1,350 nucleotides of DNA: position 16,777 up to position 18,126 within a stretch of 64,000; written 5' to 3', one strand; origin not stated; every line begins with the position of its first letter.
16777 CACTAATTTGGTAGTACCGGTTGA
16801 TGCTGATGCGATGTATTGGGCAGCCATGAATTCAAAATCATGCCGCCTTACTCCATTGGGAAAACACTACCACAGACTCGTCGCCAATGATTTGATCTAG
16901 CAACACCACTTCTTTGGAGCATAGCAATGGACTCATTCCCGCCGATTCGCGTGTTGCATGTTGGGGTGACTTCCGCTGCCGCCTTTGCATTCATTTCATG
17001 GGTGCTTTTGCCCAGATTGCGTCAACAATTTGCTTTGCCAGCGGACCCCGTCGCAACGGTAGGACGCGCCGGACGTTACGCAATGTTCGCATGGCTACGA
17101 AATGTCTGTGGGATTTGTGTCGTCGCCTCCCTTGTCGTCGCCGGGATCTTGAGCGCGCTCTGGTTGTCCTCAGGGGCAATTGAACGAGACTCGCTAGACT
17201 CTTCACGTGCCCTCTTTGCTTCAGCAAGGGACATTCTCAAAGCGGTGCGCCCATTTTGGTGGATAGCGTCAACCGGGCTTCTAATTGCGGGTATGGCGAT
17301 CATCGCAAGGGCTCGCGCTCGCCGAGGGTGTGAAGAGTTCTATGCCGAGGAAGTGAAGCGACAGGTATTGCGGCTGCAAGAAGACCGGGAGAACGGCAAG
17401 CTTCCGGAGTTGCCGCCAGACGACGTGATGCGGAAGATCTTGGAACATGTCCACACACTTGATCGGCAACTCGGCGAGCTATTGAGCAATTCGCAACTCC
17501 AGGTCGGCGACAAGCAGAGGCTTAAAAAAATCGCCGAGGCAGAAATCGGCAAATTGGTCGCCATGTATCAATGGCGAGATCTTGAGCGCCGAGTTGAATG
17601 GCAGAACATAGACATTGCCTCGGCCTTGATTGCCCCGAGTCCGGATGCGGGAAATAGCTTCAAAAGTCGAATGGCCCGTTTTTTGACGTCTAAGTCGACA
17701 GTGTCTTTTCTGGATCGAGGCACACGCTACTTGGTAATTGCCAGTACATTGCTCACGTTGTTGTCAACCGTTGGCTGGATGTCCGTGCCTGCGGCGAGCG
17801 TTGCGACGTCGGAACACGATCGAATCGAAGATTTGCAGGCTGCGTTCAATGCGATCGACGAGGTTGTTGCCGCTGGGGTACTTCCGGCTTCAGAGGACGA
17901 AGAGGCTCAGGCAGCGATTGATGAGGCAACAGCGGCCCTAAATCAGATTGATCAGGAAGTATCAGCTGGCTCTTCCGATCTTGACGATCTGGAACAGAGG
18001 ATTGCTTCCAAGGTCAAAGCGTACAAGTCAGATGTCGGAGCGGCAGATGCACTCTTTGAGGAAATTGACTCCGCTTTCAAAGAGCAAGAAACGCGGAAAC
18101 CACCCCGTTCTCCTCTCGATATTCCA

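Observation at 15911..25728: Four-gene coupled operon: caspase-like protease, membrane coiled-coil giant, TIR-TM protein and DUF4062-NACHT-TPR NTPase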

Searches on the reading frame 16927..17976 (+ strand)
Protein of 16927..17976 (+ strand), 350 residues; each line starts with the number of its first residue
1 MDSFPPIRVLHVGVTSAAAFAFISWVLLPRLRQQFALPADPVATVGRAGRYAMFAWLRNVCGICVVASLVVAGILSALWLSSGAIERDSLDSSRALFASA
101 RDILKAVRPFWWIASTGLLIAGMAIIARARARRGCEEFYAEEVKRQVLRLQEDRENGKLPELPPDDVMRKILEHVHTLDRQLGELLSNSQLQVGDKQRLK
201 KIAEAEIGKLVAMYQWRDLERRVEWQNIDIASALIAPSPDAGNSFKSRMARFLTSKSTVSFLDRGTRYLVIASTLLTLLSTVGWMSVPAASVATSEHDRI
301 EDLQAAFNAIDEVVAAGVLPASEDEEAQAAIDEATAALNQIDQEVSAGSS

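Call 88: predict_structure(alignment_id=A5)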
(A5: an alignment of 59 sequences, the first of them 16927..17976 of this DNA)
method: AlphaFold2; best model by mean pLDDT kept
length: 350 residues; sequences in the alignment: 59
mean_pLDDT: 87.4   pTM: 0.76
mean pLDDT of the five models: 87.4, 83.8, 83.4, 82.5, 81.1
residues with pLDDT >= 90: 171; 70-90: 148; 50-70: 25; < 50: 6
segments of 3 or more residues with pLDDT < 50: 1-3
pLDDT, mean of each block of 10 residues (from residue 1): 63 94 96 89 94 94 92 87 74 88 87 91 93 92 95 97 98 98 97 96 98 97 91 75 80 70 82 88 86 87 88 75 69 86 72
secondary structure, 60 per line:
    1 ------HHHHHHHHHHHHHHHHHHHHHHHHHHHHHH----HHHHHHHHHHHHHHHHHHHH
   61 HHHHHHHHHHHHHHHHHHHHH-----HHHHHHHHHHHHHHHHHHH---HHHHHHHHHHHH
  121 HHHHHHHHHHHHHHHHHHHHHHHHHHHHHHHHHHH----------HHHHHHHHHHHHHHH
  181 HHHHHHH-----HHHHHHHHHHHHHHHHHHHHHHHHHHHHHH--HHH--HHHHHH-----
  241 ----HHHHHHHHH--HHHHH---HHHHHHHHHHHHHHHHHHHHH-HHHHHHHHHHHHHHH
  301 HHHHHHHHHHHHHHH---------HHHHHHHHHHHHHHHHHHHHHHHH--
elements in order: H7-36 H41-81 H87-105 H109-155 H166-187 H193-222 H230-235 H245-253 H256-260 H264-284 H286-315 H325-348

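Call 90: fold_search(model_id=the predicted structure, library=pdb)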
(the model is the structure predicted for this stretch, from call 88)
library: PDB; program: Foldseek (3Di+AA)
matches with E <= 10: 408; with E <= 0.001: 0
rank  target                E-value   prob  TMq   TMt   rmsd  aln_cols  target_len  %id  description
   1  7sqc_1K               9.8e-02  0.28  0.17  0.17  38.2       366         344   13  Ciliary C1 central pair apparatus isolated from Chlamydomonas reinhardtii (released 2022-04-13)
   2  3qwe                  2.1e-01  0.28  0.16  0.20  18.0       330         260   15  Crystal structure of the N-terminal domain of the GEM interacting protein (released 2011-03-23)
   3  7sqc_1Y               2.2e-01  0.54  0.22  0.26  30.2       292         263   10  Ciliary C1 central pair apparatus isolated from Chlamydomonas reinhardtii (released 2022-04-13)
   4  7sqc_1W               2.4e-01  0.11  0.11  0.14  36.7       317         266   12  Ciliary C1 central pair apparatus isolated from Chlamydomonas reinhardtii (released 2022-04-13)
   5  7n6g_3R               2.6e-01  0.14  0.14  0.14  39.9       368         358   12  C1 of central pair (released 2022-05-18)
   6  9lmo_R                2.6e-01  0.12  0.14  0.13  24.1       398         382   14  Cryo-EM structure of human apo inactive GPR4 (released 2025-07-09)
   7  7n6g_3O               2.8e-01  0.12  0.13  0.13  41.2       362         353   14  C1 of central pair (released 2022-05-18)
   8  3qe6_B                3.3e-01  0.25  0.18  0.20  24.7       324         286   13  Mouse PACSIN 3 F-BAR domain structure (released 2012-01-25)
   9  2ch7_A                3.4e-01  0.20  0.18  0.19  44.5       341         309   16  Crystal structure of the cytoplasmic domain of a bacterial chemoreceptor from Thermotoga maritima (released 2006-04-18)
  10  7p5j_A                3.4e-01  0.20  0.20  0.18  30.0       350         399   11  Cryo-EM structure of human TTYH1 in GDN (released 2021-08-11)
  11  4mu6                  3.6e-01  0.33  0.19  0.22  12.8       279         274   15  Crystal Structure of the N-terminal domain of Effector Protein LegC3 from Legionella pneumophila (released 2013-12-11)
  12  2ch7_B                3.8e-01  0.15  0.14  0.16  40.0       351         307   14  Crystal structure of the cytoplasmic domain of a bacterial chemoreceptor from Thermotoga maritima (released 2006-04-18)
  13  5lm2_A                3.8e-01  0.12  0.15  0.15  29.1       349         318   14  Crystal Structure of HD-PTP phosphatase (released 2016-11-30)
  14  2d1l_A                4.1e-01  0.18  0.15  0.20  22.1       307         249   12  Structure of F-actin binding domain IMD of MIM (Missing In Metastasis) (released 2006-09-12)
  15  3i2w_B                4.1e-01  0.13  0.15  0.16  28.7       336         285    8  Crystal structure of EFC/F-BAR domain of Drosophila Syndapin/PACSIN (released 2010-03-02)
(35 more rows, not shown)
